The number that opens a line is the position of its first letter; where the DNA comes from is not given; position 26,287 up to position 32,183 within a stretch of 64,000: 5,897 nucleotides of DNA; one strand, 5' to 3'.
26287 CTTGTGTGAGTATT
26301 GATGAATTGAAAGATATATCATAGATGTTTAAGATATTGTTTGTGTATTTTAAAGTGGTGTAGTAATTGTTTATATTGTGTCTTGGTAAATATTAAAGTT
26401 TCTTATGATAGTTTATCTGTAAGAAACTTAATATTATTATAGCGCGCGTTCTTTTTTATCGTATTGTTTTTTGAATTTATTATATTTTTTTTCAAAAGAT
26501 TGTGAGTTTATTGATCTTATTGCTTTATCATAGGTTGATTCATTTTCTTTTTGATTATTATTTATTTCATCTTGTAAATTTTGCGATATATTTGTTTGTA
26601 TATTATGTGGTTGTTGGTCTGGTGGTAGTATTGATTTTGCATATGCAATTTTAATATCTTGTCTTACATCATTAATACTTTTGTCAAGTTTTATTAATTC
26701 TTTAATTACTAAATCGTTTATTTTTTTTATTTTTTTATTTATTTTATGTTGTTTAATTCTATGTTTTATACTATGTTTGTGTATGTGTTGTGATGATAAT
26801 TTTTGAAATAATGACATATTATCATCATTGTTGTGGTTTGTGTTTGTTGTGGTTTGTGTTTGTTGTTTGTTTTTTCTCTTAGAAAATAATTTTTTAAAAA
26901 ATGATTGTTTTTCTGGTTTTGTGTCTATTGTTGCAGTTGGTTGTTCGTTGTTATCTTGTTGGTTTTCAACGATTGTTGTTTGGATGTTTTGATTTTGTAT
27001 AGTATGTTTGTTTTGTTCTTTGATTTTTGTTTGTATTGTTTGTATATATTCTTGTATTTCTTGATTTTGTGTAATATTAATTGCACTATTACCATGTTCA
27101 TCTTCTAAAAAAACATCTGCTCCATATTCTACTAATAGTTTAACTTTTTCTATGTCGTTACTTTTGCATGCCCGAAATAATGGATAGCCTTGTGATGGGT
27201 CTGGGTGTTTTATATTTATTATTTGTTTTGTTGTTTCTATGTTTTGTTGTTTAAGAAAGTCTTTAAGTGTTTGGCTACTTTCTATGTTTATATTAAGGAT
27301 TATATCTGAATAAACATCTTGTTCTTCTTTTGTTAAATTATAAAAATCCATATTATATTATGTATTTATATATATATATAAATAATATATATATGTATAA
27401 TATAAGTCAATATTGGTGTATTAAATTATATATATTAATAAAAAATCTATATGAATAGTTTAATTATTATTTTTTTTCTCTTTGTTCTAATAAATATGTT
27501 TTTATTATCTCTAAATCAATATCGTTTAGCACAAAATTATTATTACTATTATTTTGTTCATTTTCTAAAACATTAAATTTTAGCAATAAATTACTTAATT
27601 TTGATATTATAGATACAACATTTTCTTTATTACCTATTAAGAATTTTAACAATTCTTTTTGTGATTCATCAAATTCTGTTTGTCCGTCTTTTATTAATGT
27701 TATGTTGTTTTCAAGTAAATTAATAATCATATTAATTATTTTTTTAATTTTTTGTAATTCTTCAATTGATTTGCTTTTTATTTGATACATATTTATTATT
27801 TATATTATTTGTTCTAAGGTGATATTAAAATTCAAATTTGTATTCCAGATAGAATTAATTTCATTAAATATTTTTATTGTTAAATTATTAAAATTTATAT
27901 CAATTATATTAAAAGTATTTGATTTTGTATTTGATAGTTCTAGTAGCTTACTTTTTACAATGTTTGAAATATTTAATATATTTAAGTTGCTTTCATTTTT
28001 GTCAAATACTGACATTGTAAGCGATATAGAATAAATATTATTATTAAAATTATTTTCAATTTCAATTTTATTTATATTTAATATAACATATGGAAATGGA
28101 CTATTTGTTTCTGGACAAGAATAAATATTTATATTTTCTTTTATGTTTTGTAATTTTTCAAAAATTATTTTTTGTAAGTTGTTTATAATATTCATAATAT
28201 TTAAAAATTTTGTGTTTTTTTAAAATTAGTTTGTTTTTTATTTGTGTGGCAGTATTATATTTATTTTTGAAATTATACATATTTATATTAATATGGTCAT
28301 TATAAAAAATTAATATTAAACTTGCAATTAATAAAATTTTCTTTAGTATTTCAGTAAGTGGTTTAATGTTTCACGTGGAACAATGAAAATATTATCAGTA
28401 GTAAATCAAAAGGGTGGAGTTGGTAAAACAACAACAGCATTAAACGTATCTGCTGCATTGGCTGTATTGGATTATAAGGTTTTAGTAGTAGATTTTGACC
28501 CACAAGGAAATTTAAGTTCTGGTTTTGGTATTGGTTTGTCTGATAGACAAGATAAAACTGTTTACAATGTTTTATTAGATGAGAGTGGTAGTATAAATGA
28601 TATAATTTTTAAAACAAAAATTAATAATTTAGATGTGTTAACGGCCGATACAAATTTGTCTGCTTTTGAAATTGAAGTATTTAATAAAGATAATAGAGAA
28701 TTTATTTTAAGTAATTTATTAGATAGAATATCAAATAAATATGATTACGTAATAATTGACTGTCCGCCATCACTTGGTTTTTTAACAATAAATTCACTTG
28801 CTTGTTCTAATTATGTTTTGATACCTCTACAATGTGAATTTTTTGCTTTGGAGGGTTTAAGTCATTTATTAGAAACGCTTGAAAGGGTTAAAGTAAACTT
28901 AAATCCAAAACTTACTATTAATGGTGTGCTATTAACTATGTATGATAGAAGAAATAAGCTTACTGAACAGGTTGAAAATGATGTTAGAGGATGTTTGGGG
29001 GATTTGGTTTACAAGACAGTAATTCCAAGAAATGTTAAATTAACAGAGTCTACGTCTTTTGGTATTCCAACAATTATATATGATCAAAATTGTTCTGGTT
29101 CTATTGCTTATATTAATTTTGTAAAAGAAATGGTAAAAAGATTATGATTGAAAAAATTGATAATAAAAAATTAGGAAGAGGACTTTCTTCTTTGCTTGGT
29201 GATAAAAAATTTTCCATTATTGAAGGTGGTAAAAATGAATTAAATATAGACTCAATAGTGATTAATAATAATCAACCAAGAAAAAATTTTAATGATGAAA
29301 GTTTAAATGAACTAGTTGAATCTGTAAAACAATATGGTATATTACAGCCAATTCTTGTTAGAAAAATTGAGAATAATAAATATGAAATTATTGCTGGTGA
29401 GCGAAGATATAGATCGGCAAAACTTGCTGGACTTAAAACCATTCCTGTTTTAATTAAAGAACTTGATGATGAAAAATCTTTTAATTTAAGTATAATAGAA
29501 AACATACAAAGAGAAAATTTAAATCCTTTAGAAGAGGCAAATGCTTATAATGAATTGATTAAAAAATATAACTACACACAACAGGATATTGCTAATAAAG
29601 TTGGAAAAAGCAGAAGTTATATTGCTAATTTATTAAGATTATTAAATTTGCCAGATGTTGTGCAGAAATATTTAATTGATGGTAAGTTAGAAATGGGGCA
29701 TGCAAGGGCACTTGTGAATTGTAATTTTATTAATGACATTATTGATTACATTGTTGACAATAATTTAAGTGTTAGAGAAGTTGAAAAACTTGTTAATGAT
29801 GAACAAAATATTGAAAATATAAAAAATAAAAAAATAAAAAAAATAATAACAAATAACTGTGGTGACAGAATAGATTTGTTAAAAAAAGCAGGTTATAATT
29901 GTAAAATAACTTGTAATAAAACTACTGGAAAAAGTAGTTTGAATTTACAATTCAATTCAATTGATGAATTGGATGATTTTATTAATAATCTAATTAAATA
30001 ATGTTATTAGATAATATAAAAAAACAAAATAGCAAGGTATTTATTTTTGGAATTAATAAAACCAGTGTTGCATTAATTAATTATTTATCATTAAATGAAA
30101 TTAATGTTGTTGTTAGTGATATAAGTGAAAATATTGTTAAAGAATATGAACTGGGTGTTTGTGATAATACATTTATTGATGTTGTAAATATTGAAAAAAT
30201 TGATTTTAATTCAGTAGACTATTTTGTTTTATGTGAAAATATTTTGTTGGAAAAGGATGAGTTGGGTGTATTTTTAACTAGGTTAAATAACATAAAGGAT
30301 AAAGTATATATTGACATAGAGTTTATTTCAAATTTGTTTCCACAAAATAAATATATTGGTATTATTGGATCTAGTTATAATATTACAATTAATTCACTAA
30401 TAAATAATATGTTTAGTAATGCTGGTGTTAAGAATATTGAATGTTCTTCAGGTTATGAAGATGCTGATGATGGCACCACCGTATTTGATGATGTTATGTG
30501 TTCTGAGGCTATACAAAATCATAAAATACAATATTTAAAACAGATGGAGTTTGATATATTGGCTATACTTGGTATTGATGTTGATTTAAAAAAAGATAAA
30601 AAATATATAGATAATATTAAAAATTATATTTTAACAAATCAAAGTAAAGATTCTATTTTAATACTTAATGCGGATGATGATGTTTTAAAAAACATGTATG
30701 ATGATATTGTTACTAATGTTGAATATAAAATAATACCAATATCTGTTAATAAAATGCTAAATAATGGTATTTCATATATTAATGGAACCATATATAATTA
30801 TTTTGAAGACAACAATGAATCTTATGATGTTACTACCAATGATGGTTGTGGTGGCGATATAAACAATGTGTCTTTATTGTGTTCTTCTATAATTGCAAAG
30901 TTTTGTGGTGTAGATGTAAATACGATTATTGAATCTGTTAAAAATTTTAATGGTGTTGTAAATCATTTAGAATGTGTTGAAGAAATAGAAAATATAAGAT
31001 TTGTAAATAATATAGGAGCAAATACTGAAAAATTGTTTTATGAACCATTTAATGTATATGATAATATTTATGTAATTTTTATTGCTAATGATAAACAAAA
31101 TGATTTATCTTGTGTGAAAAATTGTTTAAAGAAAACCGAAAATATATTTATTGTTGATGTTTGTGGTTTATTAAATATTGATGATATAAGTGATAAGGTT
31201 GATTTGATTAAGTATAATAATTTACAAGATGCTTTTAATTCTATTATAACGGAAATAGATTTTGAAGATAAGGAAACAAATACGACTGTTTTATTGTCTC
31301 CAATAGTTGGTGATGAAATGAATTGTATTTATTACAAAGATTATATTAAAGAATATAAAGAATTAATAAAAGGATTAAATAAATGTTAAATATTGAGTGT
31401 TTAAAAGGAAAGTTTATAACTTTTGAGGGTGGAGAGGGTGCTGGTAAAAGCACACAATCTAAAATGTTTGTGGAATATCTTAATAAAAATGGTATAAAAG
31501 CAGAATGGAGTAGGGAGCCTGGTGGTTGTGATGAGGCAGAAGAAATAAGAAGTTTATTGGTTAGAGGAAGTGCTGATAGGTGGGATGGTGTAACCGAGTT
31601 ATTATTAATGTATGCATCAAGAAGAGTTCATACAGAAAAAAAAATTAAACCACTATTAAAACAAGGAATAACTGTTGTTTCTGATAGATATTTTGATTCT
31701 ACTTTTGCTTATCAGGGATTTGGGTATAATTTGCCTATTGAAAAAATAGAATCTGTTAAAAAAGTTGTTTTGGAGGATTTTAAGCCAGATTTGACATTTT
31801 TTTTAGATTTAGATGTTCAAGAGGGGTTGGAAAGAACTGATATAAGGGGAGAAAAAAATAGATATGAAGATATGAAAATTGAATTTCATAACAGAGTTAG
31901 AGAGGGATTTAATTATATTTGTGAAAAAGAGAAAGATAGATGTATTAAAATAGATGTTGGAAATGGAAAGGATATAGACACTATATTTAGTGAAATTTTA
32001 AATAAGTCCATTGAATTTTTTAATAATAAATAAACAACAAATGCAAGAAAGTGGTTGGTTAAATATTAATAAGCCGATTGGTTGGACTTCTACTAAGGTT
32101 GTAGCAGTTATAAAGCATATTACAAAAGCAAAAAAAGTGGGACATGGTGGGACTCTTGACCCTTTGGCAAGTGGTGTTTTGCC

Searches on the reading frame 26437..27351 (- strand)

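Call 8: search_protein_families(library=ncbifam, proteins=[window:26437-27351:-])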
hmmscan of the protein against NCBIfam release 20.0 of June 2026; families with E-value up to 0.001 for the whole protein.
window:26437-27351:- (304 aa): 1 family
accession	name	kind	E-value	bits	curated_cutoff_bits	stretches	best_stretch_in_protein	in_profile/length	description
NF041931.2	MzaA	equivalog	0.00024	20.1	800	1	53-179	34-157/726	MZA anti-phage system associated sigma-70 family RNA polymerase sigma factor MzaA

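Call 68: search_protein_families(library=pfam, proteins=[window:26437-27351:-], max_evalue=0.001)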
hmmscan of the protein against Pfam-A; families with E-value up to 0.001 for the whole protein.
window:26437-27351:- (304 aa): 1 family
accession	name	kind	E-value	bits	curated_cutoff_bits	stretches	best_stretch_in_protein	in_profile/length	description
PF12796.13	Ank_2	-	0.00012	23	27.3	1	36-93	8-66/90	Ankyrin repeats (3 copies)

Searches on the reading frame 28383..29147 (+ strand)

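Call 8: search_protein_families(library=ncbifam, proteins=[window:28383-29147:+])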
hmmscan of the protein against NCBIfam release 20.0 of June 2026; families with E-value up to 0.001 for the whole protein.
window:28383-29147:+ (254 aa): 29 families (the best 25 are shown)
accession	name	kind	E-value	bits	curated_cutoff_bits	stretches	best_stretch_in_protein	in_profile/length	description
TIGR03453.1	partition_RepA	equivalog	2.4e-34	118.8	348.45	1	2-167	105-282/387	plasmid partitioning protein RepA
NF041283.1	PrgP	equivalog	2.5e-26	92.7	400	1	5-228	6-236/297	ParA superfamily DNA segregation protein PrgP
NF041546.1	ParA_partition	equivalog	4.5e-26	91.7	180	2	3-46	1-44/203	ParA family partition ATPase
TIGR01969.1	minD_arch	subfamily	1.5e-23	83.3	201.75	1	3-252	2-232/251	cell division ATPase MinD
TIGR01968.1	minD_bact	equivalog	1.2e-22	80.6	212.9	1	2-249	2-235/261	septum site-determining protein MinD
NF010443.0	PRK13869.1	subfamily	1e-21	77.2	446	1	2-163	122-295/405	plasmid-partitioning protein RepA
TIGR01007.1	eps_fam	subfamily_domain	1.6e-15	57.2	108.05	1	1-130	17-138/204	polysaccharide biosynthesis tyrosine autokinase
NF010259.0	PRK13705.1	equivalog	2.2e-15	56.6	725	1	3-215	108-333/388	plasmid-partitioning protein SopA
TIGR03371.1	cellulose_yhjQ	equivalog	1.1e-14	54.6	157.85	1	1-227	1-218/246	cellulose biosynthesis protein BcsQ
TIGR03018.1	pepcterm_TyrKin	hypoth_equivalog_domain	4.9e-13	48.9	230.65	1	4-141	38-170/207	XrtA-associated tyrosine autokinase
TIGR00345.1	GET3_arsA_TRC40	subfamily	8.8e-09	35.3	135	1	9-136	4-145/299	TRC40/GET3/ArsA family transport-energizing ATPase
NF008079.0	PRK10818.1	equivalog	6.1e-08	32.3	508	1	2-250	3-246/270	septum site-determining protein MinD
NF047398.1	AAA_KGGVGR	domain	7.7e-08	32.9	90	1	2-39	3-40/190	KGGVGR-motif variant AAA ATPase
TIGR01287.1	nifH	equivalog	4e-07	29.6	394.35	1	8-67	6-62/275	nitrogenase iron protein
NF009701.0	PRK13230.1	subfamily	7.3e-07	28.5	350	1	7-82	6-81/291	nitrogenase reductase-like protein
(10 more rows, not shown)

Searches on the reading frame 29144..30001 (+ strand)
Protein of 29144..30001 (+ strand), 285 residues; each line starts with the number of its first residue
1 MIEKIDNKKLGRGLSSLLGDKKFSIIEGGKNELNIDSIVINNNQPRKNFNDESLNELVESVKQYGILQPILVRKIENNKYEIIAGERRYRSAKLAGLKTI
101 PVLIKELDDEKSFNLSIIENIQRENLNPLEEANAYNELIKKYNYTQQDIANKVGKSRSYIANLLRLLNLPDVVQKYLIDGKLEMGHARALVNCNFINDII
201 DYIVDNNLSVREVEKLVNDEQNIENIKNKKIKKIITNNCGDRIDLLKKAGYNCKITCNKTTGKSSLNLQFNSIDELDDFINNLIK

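Call 8: search_protein_families(library=ncbifam, proteins=[window:29144-30001:+])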
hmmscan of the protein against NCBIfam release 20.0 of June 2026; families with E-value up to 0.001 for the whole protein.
window:29144-30001:+ (285 aa): 9 families
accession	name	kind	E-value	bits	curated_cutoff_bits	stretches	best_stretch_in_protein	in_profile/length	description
TIGR04285.1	nucleoid_noc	exception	5.5e-71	238.9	315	1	32-256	4-239/255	nucleoid occlusion protein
TIGR00180.1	parB_part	domain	2.2e-60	203.6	58.45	1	27-192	2-171/186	ParB/RepB/Spo0J family partition protein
TIGR03734.1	PRTRC_parB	hypoth_equivalog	9.4e-39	133.4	278.6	1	42-218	5-187/555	PRTRC system ParB family protein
NF010406.0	PRK13832.1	subfamily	5.7e-18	64.8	640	1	41-167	15-142/578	plasmid partitioning protein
TIGR03454.1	partition_RepB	equivalog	3.6e-15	56.2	201.5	1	33-166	67-200/325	plasmid partitioning protein RepB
NF010252.0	PRK13698.1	equivalog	1.1e-06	27.7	274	1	36-176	70-210/323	ParB/RepB/Spo0J family plasmid partition protein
NF053625.1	SerKinSerKArch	equivalog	1.4e-05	24.3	380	1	41-109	22-92/244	ADP-dependent L-serine kinase SerK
NF033589.0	staphy_B_SbnI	equivalog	5.7e-05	22.6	350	1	46-104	19-78/254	bifunctional transcriptional regulator/O-phospho-L-serine synthase SbnI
NF010440.0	PRK13866.1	equivalog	0.00014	21.2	522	1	50-132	86-169/336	plasmid partitioning protein RepB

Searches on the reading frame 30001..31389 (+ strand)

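Call 8: search_protein_families(library=ncbifam, proteins=[window:30001-31389:+])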
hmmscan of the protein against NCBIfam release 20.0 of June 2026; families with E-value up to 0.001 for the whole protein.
window:30001-31389:+ (462 aa): 3 families
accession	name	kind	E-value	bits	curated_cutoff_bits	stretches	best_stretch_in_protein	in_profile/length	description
TIGR01087.1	murD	equivalog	4.1e-19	69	211.95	1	12-434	1-417/441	UDP-N-acetylmuramoyl-L-alanine--D-glutamate ligase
TIGR01082.1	murC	equivalog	0.00068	18.8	335.1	0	101-336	85-321/449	UDP-N-acetylmuramate--L-alanine ligase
TIGR01143.1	murF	subfamily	0.00084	18.4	288.6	0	201-336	170-301/418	UDP-N-acetylmuramoyl-tripeptide--D-alanyl-D-alanine ligase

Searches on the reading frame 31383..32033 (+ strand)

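Call 8: search_protein_families(library=ncbifam, proteins=[window:31383-32033:+])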
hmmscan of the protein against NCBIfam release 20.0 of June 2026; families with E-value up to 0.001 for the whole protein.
window:31383-32033:+ (216 aa): 3 families
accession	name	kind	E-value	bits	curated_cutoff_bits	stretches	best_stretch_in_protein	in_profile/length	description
TIGR00041.1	DTMP_kinase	equivalog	1.7e-49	168.2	83.25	1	8-195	3-188/196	dTMP kinase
NF005923.0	PRK07933.1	equivalog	2.2e-08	33.7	193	1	11-159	2-157/213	dTMP kinase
NF005250.0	PRK06761.1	equivalog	0.00022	20.4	270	1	8-43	2-37/282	hypothetical protein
